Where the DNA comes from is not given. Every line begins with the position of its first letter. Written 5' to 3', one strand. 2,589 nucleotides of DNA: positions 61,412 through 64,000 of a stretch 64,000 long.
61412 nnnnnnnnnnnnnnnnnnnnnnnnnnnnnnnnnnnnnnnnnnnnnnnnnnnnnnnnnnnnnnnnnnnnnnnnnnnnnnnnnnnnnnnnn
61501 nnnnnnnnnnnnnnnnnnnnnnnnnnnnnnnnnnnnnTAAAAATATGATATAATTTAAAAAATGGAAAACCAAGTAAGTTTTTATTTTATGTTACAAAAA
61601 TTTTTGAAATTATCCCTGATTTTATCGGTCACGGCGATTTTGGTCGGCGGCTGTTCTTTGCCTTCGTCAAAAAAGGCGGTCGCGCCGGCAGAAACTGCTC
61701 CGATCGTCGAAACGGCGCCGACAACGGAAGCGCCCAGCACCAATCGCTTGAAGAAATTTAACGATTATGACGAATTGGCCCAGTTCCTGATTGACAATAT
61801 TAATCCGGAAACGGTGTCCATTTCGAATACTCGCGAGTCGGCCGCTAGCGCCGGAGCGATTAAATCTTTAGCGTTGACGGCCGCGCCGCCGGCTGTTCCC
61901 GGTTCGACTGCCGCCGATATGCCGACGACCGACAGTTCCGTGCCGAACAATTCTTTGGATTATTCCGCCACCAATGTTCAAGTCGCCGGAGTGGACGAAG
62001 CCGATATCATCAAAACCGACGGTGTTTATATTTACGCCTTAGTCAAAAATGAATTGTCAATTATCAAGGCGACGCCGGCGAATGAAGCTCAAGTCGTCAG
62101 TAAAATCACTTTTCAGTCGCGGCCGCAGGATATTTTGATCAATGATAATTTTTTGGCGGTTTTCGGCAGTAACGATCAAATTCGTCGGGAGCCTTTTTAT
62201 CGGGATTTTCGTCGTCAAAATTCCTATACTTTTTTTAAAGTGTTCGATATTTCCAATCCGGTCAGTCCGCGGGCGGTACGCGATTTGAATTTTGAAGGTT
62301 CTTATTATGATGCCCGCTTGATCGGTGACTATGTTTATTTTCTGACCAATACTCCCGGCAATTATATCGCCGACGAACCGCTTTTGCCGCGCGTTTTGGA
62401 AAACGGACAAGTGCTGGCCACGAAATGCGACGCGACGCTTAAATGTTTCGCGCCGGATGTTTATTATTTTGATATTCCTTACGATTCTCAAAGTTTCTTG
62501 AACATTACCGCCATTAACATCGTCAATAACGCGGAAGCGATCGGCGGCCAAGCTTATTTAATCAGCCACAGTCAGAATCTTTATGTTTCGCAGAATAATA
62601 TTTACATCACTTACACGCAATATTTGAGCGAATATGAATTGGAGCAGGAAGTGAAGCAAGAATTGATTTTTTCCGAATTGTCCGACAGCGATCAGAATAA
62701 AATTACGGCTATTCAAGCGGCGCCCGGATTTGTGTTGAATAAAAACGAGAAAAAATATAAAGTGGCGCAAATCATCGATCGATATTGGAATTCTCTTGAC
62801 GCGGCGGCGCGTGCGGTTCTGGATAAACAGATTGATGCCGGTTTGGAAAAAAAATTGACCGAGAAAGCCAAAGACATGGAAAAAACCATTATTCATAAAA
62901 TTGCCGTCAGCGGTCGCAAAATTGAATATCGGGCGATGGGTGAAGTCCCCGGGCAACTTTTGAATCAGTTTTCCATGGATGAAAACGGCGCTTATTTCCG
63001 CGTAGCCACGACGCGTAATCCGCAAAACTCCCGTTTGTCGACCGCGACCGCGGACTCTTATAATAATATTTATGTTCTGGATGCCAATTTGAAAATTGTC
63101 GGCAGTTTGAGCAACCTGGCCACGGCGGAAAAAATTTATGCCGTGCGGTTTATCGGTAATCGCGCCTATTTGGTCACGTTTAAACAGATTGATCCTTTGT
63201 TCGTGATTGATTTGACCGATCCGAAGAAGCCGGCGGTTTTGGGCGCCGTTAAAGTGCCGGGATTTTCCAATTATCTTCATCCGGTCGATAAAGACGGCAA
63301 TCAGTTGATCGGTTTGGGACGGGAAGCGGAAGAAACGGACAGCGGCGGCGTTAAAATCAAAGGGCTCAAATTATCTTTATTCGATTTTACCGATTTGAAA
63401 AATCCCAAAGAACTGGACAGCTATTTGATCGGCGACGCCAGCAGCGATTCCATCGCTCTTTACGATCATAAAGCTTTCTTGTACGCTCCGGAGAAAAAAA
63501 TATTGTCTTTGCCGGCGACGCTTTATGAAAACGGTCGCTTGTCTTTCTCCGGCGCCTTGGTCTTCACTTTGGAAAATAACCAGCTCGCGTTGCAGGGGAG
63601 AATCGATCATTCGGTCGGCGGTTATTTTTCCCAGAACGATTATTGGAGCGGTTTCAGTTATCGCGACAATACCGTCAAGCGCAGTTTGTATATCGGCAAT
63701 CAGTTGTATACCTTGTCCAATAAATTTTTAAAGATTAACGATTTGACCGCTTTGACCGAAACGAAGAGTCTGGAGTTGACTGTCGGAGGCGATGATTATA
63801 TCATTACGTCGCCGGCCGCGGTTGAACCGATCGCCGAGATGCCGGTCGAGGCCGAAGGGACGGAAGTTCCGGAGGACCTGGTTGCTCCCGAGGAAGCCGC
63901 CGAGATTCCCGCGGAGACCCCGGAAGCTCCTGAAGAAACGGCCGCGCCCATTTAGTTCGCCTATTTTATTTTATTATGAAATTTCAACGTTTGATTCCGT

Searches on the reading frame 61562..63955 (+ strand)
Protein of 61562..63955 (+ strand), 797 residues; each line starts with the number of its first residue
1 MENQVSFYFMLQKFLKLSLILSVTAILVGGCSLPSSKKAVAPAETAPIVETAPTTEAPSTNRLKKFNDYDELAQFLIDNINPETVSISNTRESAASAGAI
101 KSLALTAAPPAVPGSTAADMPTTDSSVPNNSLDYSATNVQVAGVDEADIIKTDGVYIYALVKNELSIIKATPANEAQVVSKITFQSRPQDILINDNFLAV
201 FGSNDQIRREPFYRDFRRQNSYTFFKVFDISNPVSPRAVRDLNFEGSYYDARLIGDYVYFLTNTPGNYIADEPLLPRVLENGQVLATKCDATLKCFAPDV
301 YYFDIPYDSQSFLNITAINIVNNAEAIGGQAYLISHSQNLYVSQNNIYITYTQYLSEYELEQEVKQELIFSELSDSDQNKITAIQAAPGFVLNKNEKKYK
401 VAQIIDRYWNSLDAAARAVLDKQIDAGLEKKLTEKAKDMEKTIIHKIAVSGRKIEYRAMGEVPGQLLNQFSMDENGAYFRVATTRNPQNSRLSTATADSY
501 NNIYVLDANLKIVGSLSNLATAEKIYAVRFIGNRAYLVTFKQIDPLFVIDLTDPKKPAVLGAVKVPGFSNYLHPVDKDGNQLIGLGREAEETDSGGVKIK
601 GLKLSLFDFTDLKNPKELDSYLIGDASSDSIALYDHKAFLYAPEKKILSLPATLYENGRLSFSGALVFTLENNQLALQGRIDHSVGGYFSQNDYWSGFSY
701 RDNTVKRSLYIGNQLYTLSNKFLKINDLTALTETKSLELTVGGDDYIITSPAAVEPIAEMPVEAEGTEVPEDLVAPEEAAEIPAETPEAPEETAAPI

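Call 22: search_protein_families(library=pfam, proteins=[window:61562-63952:+], max_evalue=0.001)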
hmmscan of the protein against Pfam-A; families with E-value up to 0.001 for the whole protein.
window:61562-63952:+ (797 aa): 1 family
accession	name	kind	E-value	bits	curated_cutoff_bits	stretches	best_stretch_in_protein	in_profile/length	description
PF09826.15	Beta_propel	-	1.4e-146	489.7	22.4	1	134-729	1-493/495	Beta propeller domain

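Call 85: find_encoding_contigs(protein=window:61562-63955:+, flank=10000, max_places=2)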
Protein window:61562-63955:+ (797 aa): 1 contig read that carries it; 1 place shown.
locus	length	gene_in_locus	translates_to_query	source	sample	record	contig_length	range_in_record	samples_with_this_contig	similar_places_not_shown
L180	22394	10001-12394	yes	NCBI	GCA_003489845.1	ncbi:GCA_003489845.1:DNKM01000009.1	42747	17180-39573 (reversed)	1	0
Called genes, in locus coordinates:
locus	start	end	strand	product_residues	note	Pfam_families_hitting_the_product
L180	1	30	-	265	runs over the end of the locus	PF02900:LigB, PF01875:Memo (weak)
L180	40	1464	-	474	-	-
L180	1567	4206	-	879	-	PF02861:Clp_N, PF23569:NBD_SMAX1, PF00004:AAA, PF17871:AAA_lid_9, PF07724:AAA_2, PF00004:AAA, PF07728:AAA_5, PF10431:ClpB_D2-small, +6 more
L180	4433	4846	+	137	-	-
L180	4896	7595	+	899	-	PF02861:Clp_N (weak), PF20703:nSTAND1 (weak), PF00004:AAA (weak), PF17871:AAA_lid_9, PF00004:AAA, PF07724:AAA_2, PF07728:AAA_5, PF10431:ClpB_D2-small, +6 more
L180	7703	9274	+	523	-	PF00953:Glycos_transf_4, PF02677:QueH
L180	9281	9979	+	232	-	PF18884:TSP3_bac (faint), PF03734:YkuD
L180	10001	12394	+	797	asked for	PF09826:Beta_propel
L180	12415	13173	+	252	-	-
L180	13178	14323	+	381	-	PF00595:PDZ (faint), PF13180:PDZ_2, PF17820:PDZ_6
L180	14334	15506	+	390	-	PF00162:PGK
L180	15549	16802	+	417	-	PF03952:Enolase_N, PF00113:Enolase_C, PF13378:MR_MLE_C (weak)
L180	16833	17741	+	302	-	PF01676:Metalloenzyme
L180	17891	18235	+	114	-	-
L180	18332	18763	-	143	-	PF01569:PAP2 (faint), PF02681:DUF212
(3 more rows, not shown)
